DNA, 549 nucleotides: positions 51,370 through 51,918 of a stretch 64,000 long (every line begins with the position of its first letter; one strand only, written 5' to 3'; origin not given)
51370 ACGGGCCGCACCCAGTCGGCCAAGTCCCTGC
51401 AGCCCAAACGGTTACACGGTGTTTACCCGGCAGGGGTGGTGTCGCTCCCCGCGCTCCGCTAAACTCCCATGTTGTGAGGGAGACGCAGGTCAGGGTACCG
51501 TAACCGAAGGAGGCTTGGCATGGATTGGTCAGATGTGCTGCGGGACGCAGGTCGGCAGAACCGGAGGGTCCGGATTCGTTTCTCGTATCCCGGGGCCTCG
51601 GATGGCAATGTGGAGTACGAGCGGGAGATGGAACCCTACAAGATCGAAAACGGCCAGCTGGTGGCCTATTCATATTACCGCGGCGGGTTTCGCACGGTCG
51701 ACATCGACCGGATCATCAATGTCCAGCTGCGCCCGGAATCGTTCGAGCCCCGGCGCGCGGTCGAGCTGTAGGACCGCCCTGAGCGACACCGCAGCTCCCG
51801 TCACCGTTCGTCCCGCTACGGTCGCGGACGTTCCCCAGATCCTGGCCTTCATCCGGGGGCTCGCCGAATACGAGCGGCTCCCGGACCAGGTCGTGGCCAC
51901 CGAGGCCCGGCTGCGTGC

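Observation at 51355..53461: Tightly overlapping WYL / GNAT / DUF4286 / PPK2 unit in which the GNAT lacks its own clean start codon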

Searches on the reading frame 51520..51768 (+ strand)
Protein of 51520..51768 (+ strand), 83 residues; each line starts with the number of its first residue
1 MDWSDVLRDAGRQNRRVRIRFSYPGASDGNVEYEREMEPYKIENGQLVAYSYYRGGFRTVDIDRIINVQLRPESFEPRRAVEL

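Call 5: search_protein_families(library=pfam, proteins=[window:51520-51768:+], max_evalue=0.1)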
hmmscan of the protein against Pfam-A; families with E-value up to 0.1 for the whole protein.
window:51520-51768:+ (83 aa): 1 family
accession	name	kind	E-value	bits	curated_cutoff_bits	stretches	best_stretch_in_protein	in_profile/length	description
PF13280.12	WYL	-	5.2e-06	26.8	21.8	1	5-69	4-69/70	WYL domain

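Call 6: search_protein_families(library=ncbifam, proteins=[window:51520-51768:+], max_evalue=0.1)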
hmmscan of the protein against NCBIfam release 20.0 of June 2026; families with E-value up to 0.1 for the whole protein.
window:51520-51768:+ (83 aa): 0 families

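Call 7: find_homologous_proteins(query=window:51520-51768:+, max_evalue=0.001)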
Query window:51520-51768:+ (83 aa): 21 proteins with E <= 0.001 among 21 candidates.
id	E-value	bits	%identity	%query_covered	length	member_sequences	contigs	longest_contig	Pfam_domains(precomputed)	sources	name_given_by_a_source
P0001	2.8e-47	176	96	100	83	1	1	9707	PF13280.13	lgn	-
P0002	5.9e-42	159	89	100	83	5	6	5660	PF13280.13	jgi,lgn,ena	-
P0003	4.3e-41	156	87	100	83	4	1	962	PF13280.13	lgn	-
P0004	1.5e-40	155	84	100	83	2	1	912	PF13280.13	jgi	jgi:predicted DNA-binding transcriptional regulator YafY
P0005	4.0e-36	141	78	100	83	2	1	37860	PF13280.13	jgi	-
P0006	2.2e-35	138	77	100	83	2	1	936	PF13280.13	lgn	-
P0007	2.3e-35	138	76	100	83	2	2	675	PF13280.13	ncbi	-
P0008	5.7e-35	137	76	100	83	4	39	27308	PF13280.13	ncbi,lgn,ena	-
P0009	7.2e-35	137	76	100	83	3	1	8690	PF13280.13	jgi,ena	-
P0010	8.8e-34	133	73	100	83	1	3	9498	PF13280.13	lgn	-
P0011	1.1e-33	133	75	100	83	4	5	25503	PF13280.13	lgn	-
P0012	1.2e-33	133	76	100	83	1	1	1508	PF13280.13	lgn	-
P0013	5.0e-33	131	71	100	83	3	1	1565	PF13280.13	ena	-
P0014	5.3e-32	127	72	100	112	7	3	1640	PF13280.13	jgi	jgi:predicted DNA-binding transcriptional regulator YafY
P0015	4.6e-31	124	71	100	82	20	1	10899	PF13280.13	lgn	-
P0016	4.9e-31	124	72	100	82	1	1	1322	PF13280.13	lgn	-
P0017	2.6e-30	122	87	81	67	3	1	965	PF13280.13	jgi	jgi:predicted DNA-binding transcriptional regulator YafY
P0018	3.3e-29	118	66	100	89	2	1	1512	PF13280.13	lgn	-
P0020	1.5e-17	81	52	76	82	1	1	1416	PF13280.13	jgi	jgi:predicted DNA-binding transcriptional regulator YafY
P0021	4.1e-17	80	52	99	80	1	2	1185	PF13280.13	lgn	-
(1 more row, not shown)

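Call 8: find_encoding_contigs(protein=P0005, flank=6000, max_places=3)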
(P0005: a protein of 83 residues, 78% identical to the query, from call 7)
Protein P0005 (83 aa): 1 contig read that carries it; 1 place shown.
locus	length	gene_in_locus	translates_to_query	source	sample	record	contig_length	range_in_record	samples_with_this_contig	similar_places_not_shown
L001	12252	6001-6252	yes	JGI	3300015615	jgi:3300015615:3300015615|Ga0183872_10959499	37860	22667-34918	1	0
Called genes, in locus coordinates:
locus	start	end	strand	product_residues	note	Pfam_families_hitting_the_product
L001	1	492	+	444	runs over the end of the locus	PF03606:DcuC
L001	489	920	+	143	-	-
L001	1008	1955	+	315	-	PF00795:CN_hydrolase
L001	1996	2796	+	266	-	PF19420:DDAH_eukar, PF02274:ADI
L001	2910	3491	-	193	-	PF00440:TetR_N (weak), PF13305:TetR_C_33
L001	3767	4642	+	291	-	PF00582:Usp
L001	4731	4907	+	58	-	-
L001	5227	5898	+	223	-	PF04264:YceI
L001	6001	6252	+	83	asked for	PF13280:WYL (weak)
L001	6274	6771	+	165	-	PF13673:Acetyltransf_10 (weak), PF00583:Acetyltransf_1, PF13508:Acetyltransf_7, PF08445:FR47 (faint)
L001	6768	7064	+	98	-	PF14114:DUF4286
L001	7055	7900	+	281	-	PF03976:PPK2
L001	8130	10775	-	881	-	PF00069:Pkinase, PF07714:PK_Tyr_Ser-Thr, PF00930:DPPIV_N (faint), PF26549:Tricorn_N, PF07676:PD40 (faint), PF23381:Beta-prop_IFT122_1st (faint), PF26550:Tricorn_2nd (faint), PF26549:Tricorn_N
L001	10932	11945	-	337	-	-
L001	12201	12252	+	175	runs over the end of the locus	PF04978:MST (weak), PF12867:DinB_2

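Call 9: find_encoding_contigs(protein=P0008, flank=6000, max_places=4)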
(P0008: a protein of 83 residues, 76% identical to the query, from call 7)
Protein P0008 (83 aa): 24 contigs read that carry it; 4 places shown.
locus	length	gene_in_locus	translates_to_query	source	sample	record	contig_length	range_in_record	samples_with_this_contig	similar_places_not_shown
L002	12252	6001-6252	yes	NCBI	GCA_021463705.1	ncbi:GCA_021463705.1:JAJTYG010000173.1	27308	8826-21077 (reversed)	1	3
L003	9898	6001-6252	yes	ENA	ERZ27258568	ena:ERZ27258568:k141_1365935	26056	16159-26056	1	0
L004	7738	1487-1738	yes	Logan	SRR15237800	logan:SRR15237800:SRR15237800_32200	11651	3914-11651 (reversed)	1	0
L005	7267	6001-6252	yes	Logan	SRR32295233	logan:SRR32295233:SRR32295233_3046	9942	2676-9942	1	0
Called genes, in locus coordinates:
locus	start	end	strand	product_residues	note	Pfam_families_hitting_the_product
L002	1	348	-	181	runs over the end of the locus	PF04290:DctQ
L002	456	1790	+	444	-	PF03606:DcuC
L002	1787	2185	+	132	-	-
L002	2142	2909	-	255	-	-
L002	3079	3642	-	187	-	PF00440:TetR_N (weak), PF13305:TetR_C_33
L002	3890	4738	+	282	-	PF00582:Usp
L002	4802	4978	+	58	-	-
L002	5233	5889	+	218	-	PF04264:YceI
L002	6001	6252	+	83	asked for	PF13280:WYL (weak)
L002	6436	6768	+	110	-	PF00583:Acetyltransf_1, PF13508:Acetyltransf_7, PF08445:FR47 (weak)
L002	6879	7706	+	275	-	PF03976:PPK2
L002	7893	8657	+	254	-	PF18197:TTHB210-like (weak)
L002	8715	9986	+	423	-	PF01070:FMN_dh, PF00478:IMPDH, PF01645:Glu_synthase (weak), PF03060:NMO (weak)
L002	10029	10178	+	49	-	-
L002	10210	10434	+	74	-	PF11127:YgaP-like_TM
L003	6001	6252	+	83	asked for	PF13280:WYL (weak)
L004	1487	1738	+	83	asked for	PF13280:WYL (weak)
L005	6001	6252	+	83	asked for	PF13280:WYL (weak)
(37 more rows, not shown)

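Call 10: find_encoding_contigs(protein=P0011, flank=6000, max_places=3)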
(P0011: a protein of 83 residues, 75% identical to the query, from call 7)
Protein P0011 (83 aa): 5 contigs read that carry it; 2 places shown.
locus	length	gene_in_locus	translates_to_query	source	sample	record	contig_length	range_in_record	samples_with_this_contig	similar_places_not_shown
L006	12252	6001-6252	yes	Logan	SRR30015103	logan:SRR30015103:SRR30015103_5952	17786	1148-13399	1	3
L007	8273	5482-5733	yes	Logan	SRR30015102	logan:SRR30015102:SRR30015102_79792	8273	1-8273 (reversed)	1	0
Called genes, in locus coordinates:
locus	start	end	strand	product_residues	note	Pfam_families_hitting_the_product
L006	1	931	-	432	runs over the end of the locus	PF06808:DctM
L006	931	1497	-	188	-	PF04290:DctQ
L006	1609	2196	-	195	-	PF00440:TetR_N (weak), PF13305:TetR_C_33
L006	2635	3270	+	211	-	PF04264:YceI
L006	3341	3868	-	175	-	PF19765:DUF6252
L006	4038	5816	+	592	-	PF07969:Amidohydro_3, PF01979:Amidohydro_1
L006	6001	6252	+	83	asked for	PF13280:WYL (weak)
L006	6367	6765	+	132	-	PF00583:Acetyltransf_1, PF13673:Acetyltransf_10 (weak), PF13508:Acetyltransf_7, PF08445:FR47 (weak)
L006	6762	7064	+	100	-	PF14114:DUF4286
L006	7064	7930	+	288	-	PF03976:PPK2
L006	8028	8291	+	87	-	-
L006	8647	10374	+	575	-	PF02690:Na_Pi_cotrans, PF01895:PhoU (faint)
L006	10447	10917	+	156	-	-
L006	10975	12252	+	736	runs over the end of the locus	PF00069:Pkinase, PF07714:PK_Tyr_Ser-Thr, PF24885:TPR_NPHP3, PF13374:TPR_10, PF13424:TPR_12, PF13424:TPR_12, PF24885:TPR_NPHP3, PF13374:TPR_10, +15 more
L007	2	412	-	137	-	?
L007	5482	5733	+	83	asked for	PF13280:WYL (weak)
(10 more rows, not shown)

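Call 13: find_encoding_contigs(protein=P0001, flank=5000, max_places=3)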
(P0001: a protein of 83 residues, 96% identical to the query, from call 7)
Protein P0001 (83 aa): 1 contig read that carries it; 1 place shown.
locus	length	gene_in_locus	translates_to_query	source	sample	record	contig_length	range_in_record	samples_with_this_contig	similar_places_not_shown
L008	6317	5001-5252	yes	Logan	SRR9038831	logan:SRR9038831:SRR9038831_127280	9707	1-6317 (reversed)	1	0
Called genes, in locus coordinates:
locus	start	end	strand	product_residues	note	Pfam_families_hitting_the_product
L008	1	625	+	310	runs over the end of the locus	PF00795:CN_hydrolase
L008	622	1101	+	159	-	-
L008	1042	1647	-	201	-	PF00440:TetR_N (weak), PF13305:TetR_C_33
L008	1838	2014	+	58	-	-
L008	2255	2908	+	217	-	PF04264:YceI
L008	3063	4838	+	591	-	PF07969:Amidohydro_3, PF01979:Amidohydro_1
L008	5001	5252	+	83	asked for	PF13280:WYL (weak)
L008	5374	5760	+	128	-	PF00583:Acetyltransf_1, PF13673:Acetyltransf_10 (weak), PF13508:Acetyltransf_7, PF08445:FR47 (weak)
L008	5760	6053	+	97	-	PF14114:DUF4286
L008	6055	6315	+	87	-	?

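Call 14: find_encoding_contigs(protein=P0002, flank=5000, max_places=6)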
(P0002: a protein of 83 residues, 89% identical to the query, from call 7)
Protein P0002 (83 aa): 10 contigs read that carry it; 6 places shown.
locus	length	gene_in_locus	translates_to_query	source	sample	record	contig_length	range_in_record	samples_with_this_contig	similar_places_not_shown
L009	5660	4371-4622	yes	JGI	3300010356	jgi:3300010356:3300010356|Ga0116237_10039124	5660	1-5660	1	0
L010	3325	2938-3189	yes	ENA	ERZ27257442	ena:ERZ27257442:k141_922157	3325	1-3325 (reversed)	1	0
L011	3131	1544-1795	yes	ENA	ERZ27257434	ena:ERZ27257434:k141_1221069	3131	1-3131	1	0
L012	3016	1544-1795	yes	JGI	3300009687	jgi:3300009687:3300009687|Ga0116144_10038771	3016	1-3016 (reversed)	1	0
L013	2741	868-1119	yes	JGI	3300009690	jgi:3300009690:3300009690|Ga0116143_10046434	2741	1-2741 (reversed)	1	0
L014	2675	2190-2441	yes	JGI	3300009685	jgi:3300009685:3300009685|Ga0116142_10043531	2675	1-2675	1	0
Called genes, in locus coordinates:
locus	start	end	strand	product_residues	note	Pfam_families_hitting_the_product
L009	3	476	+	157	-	?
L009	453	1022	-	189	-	PF00440:TetR_N, PF13305:TetR_C_33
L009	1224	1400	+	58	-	-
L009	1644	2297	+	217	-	PF04264:YceI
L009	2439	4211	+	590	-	PF07969:Amidohydro_3, PF01979:Amidohydro_1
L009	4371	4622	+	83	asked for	PF13280:WYL (weak)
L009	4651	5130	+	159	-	PF00583:Acetyltransf_1, PF13673:Acetyltransf_10 (weak), PF13508:Acetyltransf_7, PF08445:FR47 (weak)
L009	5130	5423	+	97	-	PF14114:DUF4286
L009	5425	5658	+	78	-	?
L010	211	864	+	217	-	PF04264:YceI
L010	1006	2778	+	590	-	PF07969:Amidohydro_3, PF01979:Amidohydro_1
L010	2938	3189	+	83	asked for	PF13280:WYL (weak)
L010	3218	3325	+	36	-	?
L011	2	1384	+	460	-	?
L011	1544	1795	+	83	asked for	PF13280:WYL (weak)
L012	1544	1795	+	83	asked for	PF13280:WYL (weak)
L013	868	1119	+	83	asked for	PF13280:WYL (weak)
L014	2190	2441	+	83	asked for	PF13280:WYL (weak)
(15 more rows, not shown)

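Call 17: find_related_loci(query=A1, collection=genome_contigs, flank=4000)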
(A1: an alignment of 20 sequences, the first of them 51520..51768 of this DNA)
Query A1 (83 aa) in genome_contigs; peptide patterns used: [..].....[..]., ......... (x = any residue, [..] = any of these).
62 stretches matched a pattern; 2 encode a relative of the query (tblastn E <= 1e-3); 2 distinct loci.
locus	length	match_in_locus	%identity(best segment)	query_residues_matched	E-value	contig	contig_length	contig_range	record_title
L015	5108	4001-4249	90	1-83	1e-48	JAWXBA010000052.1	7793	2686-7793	MAG: Gemmatimonadota bacterium isolate MP5IB2.67 k99_257990, whole genome shotgun sequence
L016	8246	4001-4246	70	1-83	2e-36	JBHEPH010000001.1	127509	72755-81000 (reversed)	MAG: Gemmatimonadales bacterium isolate S6_bin.68.strict S6_NODE_1, whole genome shotgun sequence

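Call 18: find_related_loci(query=A1, collection=metagenome_contigs, flank=3000)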
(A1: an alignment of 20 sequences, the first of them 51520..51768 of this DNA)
Query A1 (83 aa) in metagenome_contigs; peptide patterns used: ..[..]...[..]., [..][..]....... (x = any residue, [..] = any of these).
159 stretches matched a pattern; 7 encode a relative of the query (tblastn E <= 1e-3); 7 distinct loci.
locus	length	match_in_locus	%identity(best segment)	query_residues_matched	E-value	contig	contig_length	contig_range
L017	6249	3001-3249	90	1-83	2e-48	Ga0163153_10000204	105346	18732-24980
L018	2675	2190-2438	89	1-83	5e-48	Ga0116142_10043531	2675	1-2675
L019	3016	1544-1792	89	1-83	5e-48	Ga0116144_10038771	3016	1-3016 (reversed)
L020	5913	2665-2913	76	1-83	2e-41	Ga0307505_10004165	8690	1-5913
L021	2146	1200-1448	71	1-83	2e-38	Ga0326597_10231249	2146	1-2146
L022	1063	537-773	53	1-83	6e-25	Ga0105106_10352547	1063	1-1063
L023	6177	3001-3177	56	25-83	4e-17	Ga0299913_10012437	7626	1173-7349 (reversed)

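Call 22: find_encoding_contigs(protein=P0010, flank=4000, max_places=2)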
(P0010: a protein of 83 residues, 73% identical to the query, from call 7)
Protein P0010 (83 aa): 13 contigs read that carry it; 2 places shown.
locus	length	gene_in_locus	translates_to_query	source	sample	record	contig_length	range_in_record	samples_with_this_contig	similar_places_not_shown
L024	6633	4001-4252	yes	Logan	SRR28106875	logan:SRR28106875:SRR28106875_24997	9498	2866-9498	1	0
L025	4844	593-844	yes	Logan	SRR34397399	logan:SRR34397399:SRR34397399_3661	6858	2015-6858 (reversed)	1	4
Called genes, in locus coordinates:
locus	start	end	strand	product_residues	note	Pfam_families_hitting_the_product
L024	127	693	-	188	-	PF00440:TetR_N, PF13305:TetR_C_33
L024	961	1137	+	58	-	-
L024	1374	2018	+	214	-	PF04264:YceI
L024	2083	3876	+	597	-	PF07969:Amidohydro_3, PF01979:Amidohydro_1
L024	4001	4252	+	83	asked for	PF13280:WYL (weak)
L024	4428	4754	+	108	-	PF00583:Acetyltransf_1, PF13508:Acetyltransf_7, PF13673:Acetyltransf_10 (weak)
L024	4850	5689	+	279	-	PF03976:PPK2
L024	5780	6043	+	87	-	-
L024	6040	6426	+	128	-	-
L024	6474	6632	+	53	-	?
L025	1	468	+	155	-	?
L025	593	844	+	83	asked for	PF13280:WYL (weak)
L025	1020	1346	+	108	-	PF00583:Acetyltransf_1, PF13508:Acetyltransf_7, PF13673:Acetyltransf_10 (weak)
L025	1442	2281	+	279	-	PF03976:PPK2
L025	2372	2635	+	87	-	-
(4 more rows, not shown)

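Call 23: find_encoding_contigs(protein=P0013, flank=2000, max_places=2)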
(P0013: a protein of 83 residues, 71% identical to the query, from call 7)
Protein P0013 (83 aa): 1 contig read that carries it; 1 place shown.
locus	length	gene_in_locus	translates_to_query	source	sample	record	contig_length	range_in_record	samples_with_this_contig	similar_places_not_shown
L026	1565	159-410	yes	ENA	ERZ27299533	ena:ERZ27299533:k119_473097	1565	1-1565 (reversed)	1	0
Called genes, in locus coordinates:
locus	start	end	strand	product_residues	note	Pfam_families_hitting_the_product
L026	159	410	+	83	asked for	PF13280:WYL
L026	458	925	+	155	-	PF00583:Acetyltransf_1, PF13673:Acetyltransf_10, PF13508:Acetyltransf_7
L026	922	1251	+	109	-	PF14114:DUF4286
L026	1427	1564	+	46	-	?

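Call 24: find_encoding_contigs(protein=P0018, flank=2000, max_places=2)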
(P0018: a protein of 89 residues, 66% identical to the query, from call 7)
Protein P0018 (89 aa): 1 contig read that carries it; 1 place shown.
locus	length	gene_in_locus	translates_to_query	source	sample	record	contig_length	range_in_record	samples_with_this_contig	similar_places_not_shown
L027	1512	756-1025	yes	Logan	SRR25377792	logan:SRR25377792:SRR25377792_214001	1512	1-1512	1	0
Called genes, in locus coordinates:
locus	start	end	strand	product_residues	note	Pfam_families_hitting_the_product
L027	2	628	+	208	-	?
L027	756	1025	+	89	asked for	PF13280:WYL (weak)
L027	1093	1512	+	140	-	?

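Call 28: search_solved_structures(query=A1, max_evalue=1, show_alignments=2)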
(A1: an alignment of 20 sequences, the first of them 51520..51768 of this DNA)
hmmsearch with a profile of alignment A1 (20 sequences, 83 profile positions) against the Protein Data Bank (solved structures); distinct sequences matched with E-value up to 1: 2.
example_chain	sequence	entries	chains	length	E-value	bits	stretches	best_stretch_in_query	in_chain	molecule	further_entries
4i5u_A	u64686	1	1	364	0.75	13.5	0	44-72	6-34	Chimeric cel6A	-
4i5r_A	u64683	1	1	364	0.77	13.4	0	44-71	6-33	Chimeric cel6A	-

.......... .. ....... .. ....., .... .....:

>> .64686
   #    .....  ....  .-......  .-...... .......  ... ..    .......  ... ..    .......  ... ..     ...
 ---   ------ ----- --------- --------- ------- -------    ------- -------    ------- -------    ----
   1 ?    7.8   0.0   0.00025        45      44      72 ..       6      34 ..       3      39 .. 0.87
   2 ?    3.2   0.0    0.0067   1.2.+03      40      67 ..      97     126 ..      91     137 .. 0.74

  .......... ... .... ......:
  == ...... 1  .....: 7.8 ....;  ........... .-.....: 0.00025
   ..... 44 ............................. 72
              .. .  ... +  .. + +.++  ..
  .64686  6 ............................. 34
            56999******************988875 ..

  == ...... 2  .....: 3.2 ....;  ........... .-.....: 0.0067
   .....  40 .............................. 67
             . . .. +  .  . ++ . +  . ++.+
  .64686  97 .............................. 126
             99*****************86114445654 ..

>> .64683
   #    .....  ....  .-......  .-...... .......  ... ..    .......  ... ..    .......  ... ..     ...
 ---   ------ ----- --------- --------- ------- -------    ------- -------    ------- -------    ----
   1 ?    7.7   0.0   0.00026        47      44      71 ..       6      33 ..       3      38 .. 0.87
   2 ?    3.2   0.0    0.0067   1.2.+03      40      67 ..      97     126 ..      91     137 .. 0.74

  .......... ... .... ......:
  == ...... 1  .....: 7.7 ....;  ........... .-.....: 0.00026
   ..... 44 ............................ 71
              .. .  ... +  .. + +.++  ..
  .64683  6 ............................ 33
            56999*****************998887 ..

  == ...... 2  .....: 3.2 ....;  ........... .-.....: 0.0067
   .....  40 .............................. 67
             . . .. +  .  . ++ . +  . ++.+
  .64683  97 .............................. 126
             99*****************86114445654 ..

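Call 36: search_protein_families(library=padloc, proteins=[window:51520-51768:+], max_evalue=0.01)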
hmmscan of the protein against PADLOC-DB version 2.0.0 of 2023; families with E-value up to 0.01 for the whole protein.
window:51520-51768:+ (83 aa): 2 families
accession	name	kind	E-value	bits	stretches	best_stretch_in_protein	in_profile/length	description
PDLC01652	WYL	-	1.6e-07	29.8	1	5-78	21-87/162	"CAS-I,CAS-II,CAS-III,CAS-IV,CAS-V,CAS-VI; associated_signaling"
PDLC01457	WYL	-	2.3e-06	25.3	1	8-81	131-204/229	"CAS-I,CAS-II,CAS-III,CAS-IV,CAS-V,CAS-VI; associated_signaling"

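Call 42: predict_structure(alignment_id=A1)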
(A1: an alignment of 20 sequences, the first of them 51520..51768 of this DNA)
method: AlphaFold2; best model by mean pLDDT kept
length: 83 residues; sequences in the alignment: 20
mean_pLDDT: 89.7   pTM: 0.78
mean pLDDT of the five models: 89.7, 88.0, 74.1, 69.2, 65.7
residues with pLDDT >= 90: 59; 70-90: 19; 50-70: 5; < 50: 0
segments of 3 or more residues with pLDDT < 50: none
pLDDT, mean of each block of 10 residues (from residue 1): 89 94 77 94 94 93 95 85 75
secondary structure, 60 per line:
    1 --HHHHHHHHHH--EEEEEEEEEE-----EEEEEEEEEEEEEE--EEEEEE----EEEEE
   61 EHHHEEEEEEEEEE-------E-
elements in order: H3-12 E15-24 E30-43 E46-51 E56-61 E65-74

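Call 45: fold_search(model_id=the predicted structure, library=pdb)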
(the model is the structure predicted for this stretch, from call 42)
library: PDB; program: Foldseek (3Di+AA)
matches with E <= 10: 1188; with E <= 0.001: 1
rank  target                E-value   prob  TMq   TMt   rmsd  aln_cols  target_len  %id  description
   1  7qfz_C                8.7e-04  1.00  0.73  0.23   3.0        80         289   20  BrxR, a WYL-domain containing transcriptional regulator (released 2022-05-18)
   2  7qfz_G                1.4e-03  1.00  0.74  0.23   3.0        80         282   20  BrxR, a WYL-domain containing transcriptional regulator (released 2022-05-18)
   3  9fnd_Y                2.1e-03  1.00  0.71  0.20   2.7        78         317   24  Transcriptional activator PafBC bound to mycobacterial RNA polymerase (released 2025-02-12)
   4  7qfz_B                2.3e-03  1.00  0.73  0.23   2.9        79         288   20  BrxR, a WYL-domain containing transcriptional regulator (released 2022-05-18)
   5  7qfz_H                2.4e-03  1.00  0.73  0.24   2.9        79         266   20  BrxR, a WYL-domain containing transcriptional regulator (released 2022-05-18)
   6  7qfz_A                2.8e-03  1.00  0.73  0.23   3.0        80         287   20  BrxR, a WYL-domain containing transcriptional regulator (released 2022-05-18)
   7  7qfz_D                2.8e-03  1.00  0.74  0.23   3.1        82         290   20  BrxR, a WYL-domain containing transcriptional regulator (released 2022-05-18)
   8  7tb5                  3.0e-03  1.00  0.73  0.25   2.7        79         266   20  Structure of P. aeruginosa PA17 CapW (released 2022-01-19)
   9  6sj9_A                3.0e-03  1.00  0.68  0.10   3.1        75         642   20  Proteasome accessory factor B/C (PafBC) of Arthrobacter aurescens (released 2019-10-16)
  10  7qfz_E                3.4e-03  1.00  0.73  0.23   3.0        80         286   20  BrxR, a WYL-domain containing transcriptional regulator (released 2022-05-18)
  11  6sj9_B                4.5e-03  1.00  0.68  0.10   4.4        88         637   17  Proteasome accessory factor B/C (PafBC) of Arthrobacter aurescens (released 2019-10-16)
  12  7t8k_B                8.9e-03  1.00  0.70  0.23   3.1        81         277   20  BrxR from Acinetobacter BREX type I phage restriction system bound to DNA (released 2022-05-18)
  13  8tp8_A                8.9e-03  1.00  0.71  0.20   3.3        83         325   22  Structure of the C. crescentus WYL-activator, DriD, bound to ssDNA and cognate DNA (released 2023-11-29)
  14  8tp8_D                1.7e-02  1.00  0.73  0.21   3.4        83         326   22  Structure of the C. crescentus WYL-activator, DriD, bound to ssDNA and cognate DNA (released 2023-11-29)
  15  8zra_A                2.0e-02  1.00  0.57  0.59   4.4        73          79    8  GerQ filaments from Bacillus amyloiquefaciens (released 2024-10-02)
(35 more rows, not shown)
